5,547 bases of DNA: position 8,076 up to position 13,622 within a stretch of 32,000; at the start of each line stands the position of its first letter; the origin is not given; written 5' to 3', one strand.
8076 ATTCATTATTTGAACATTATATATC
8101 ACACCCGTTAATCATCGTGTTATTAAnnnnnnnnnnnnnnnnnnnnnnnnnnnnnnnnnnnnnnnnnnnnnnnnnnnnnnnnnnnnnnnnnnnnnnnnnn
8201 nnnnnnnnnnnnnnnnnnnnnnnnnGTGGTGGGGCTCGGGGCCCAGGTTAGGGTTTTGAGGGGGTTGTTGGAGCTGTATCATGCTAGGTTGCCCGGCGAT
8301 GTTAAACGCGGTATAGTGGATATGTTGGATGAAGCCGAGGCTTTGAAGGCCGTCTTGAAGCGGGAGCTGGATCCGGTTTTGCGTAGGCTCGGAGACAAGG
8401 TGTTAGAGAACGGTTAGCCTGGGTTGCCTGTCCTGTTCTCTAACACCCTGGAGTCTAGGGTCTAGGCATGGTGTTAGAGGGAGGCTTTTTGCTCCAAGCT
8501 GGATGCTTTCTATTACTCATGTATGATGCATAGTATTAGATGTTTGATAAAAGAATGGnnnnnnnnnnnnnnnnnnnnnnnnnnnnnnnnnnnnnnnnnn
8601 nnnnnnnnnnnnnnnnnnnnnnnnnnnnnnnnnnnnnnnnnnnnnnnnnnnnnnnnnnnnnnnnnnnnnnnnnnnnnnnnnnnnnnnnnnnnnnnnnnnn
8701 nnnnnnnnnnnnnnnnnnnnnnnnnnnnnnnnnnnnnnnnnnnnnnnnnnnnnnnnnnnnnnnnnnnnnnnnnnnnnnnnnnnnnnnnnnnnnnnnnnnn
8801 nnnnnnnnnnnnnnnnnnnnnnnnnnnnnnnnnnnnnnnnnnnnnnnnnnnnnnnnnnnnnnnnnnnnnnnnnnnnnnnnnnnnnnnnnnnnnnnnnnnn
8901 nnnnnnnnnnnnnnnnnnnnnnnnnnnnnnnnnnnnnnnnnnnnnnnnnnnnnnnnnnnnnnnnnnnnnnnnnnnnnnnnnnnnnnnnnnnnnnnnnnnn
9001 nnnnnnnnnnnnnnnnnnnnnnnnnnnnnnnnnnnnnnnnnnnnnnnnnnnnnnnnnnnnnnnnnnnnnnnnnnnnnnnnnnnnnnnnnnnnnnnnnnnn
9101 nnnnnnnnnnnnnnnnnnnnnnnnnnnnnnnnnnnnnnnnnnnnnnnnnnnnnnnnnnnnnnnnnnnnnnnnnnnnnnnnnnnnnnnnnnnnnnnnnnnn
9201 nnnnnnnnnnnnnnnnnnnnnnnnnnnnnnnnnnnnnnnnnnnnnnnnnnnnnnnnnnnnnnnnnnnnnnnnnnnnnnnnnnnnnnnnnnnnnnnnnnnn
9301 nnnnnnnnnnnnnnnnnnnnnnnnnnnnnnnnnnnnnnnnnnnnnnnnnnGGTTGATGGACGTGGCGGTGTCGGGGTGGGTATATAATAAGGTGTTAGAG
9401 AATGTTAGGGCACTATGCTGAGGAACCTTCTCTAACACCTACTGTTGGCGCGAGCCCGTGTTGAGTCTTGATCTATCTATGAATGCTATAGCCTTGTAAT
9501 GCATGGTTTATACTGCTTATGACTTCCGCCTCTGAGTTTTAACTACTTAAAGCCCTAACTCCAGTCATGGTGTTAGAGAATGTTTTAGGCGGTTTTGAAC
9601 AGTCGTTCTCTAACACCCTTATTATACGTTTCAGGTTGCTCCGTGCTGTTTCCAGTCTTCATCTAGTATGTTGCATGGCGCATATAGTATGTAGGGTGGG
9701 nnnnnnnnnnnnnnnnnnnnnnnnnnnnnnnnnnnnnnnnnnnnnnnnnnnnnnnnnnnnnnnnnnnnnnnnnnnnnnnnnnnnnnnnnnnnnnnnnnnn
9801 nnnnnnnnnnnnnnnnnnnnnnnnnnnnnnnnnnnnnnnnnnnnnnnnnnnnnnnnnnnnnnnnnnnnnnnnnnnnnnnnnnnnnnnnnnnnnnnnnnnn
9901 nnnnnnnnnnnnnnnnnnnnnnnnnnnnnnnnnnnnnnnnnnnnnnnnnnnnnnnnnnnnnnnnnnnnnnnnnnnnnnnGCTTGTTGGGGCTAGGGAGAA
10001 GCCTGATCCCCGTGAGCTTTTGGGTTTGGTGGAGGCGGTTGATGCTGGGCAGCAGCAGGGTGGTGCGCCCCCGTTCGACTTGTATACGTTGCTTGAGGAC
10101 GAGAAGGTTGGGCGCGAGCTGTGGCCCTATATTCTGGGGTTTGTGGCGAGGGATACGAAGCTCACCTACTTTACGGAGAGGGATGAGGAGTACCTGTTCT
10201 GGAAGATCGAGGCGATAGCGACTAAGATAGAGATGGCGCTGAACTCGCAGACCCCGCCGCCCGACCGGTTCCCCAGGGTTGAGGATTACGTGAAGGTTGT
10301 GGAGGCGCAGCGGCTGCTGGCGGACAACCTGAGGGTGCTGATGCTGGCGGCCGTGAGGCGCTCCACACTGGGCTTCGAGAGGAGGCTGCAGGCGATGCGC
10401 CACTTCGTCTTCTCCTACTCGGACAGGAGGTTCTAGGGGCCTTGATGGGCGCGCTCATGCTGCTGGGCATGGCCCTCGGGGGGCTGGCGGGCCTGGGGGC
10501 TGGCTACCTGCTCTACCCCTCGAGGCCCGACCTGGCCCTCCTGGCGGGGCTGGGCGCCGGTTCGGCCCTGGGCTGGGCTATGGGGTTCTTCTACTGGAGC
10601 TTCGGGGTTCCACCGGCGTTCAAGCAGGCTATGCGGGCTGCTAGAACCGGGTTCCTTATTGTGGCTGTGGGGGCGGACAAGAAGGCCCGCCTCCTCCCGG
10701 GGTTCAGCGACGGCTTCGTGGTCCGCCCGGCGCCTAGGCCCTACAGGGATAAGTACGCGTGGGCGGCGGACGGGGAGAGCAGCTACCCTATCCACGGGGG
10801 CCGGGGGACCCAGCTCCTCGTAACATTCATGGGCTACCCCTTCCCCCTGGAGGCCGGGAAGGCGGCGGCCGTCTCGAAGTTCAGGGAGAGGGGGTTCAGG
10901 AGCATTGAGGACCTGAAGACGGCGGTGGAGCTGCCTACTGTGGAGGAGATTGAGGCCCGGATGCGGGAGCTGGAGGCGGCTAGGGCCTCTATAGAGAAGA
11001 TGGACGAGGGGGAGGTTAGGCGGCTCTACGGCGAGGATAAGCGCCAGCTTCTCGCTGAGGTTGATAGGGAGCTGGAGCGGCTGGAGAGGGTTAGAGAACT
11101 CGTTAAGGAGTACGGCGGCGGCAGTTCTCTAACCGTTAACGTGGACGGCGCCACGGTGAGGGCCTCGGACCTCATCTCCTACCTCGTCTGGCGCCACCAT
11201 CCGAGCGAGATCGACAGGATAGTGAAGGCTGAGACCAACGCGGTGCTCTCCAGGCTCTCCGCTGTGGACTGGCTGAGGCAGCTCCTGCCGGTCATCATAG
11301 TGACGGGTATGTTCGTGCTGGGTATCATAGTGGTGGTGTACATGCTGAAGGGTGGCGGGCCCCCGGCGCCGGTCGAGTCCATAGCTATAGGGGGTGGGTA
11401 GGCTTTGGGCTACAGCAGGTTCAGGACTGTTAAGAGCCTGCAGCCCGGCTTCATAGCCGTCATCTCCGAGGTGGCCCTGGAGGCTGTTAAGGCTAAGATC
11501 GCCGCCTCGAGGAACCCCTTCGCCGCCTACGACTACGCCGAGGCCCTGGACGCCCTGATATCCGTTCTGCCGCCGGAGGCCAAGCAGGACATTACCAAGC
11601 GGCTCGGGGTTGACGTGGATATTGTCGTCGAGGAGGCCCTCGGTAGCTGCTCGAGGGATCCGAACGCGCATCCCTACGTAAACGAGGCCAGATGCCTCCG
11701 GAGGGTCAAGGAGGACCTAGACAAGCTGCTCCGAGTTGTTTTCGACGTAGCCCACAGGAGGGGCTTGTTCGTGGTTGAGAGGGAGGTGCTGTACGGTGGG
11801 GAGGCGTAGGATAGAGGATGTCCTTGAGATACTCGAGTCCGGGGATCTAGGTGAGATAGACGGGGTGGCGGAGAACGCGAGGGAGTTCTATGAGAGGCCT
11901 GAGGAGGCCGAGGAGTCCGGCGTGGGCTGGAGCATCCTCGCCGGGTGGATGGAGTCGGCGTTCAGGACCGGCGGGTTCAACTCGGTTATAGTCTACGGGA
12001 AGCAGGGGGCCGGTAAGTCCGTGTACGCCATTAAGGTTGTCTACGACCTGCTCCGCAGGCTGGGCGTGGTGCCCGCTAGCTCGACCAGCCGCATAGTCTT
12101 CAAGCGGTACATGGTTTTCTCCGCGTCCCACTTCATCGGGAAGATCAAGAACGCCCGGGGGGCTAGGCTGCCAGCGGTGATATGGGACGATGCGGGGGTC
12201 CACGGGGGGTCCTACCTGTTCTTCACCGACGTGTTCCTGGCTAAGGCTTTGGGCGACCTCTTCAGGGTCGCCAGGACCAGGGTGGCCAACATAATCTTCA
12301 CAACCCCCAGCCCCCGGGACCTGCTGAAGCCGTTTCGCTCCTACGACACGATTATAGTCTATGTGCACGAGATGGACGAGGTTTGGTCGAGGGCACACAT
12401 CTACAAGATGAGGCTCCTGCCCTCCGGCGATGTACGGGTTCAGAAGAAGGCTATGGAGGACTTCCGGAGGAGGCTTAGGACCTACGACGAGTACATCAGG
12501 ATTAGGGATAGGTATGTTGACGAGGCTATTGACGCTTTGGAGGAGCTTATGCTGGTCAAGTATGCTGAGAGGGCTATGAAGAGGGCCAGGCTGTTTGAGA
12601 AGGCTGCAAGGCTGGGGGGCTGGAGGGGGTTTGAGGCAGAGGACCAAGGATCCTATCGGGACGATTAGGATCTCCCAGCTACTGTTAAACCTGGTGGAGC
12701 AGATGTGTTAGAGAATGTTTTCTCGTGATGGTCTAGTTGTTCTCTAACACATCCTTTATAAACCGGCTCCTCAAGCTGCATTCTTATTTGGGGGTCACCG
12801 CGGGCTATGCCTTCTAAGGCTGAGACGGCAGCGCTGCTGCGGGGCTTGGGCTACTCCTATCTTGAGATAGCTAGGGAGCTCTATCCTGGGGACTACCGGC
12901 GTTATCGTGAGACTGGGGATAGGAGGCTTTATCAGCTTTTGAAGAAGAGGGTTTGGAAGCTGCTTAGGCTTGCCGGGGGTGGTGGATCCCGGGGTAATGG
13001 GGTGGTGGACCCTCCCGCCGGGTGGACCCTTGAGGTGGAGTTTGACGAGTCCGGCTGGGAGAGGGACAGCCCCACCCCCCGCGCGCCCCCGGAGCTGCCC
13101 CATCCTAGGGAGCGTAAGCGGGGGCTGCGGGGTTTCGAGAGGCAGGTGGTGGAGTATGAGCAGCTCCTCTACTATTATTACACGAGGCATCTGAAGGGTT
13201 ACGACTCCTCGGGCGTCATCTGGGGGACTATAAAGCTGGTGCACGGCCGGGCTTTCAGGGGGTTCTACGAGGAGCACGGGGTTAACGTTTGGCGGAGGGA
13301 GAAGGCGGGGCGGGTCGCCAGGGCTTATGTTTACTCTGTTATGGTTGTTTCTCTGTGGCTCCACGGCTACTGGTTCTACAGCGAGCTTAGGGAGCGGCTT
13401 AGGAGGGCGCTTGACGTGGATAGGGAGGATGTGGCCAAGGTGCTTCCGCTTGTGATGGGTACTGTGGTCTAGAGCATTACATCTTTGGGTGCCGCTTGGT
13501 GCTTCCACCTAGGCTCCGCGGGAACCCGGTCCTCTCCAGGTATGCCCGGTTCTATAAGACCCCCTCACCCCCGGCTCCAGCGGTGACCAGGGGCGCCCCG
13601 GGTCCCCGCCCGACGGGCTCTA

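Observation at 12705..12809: Recurrent palindrome-TATA-start-codon architecture on either strand (exemplar 12705-12809)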

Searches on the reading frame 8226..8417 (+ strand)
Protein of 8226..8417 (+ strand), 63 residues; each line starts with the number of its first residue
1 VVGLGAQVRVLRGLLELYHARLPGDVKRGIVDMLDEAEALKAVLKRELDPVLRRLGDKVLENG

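Call 99: find_homologous_proteins(query=window:8226-8417:+, max_evalue=0.01)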
Query window:8226-8417:+ (63 aa): 3 proteins with E <= 0.01 among 5 candidates.
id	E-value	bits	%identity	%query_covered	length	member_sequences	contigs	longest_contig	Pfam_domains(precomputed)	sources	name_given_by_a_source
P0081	4.7e-31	123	100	100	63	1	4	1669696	-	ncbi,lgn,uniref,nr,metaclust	ncbi:hypothetical protein ASQ66_gp06 [Aeropyrum pernix spindle-shaped virus 1]|uniref:hypothetical p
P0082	1.3e-22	97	98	79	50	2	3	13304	-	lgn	-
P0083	4.2e-22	95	98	78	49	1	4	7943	-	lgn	-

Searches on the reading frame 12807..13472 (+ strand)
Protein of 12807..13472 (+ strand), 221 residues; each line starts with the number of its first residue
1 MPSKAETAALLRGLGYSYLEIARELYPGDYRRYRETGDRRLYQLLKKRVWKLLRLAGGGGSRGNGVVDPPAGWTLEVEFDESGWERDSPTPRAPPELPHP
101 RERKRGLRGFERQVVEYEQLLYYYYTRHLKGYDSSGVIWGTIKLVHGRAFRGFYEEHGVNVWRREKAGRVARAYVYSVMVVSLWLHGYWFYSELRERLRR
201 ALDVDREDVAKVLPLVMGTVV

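Call 9: search_protein_families(library=pfam, proteins=[window:12807-13472:+], max_evalue=0.01)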
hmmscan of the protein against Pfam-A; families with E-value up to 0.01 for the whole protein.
window:12807-13472:+ (221 aa): 0 families

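Call 13: search_protein_families(library=phrogs, proteins=[window:12807-13472:+], max_evalue=0.01)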
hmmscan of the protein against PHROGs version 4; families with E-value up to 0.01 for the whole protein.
window:12807-13472:+ (221 aa): 0 families
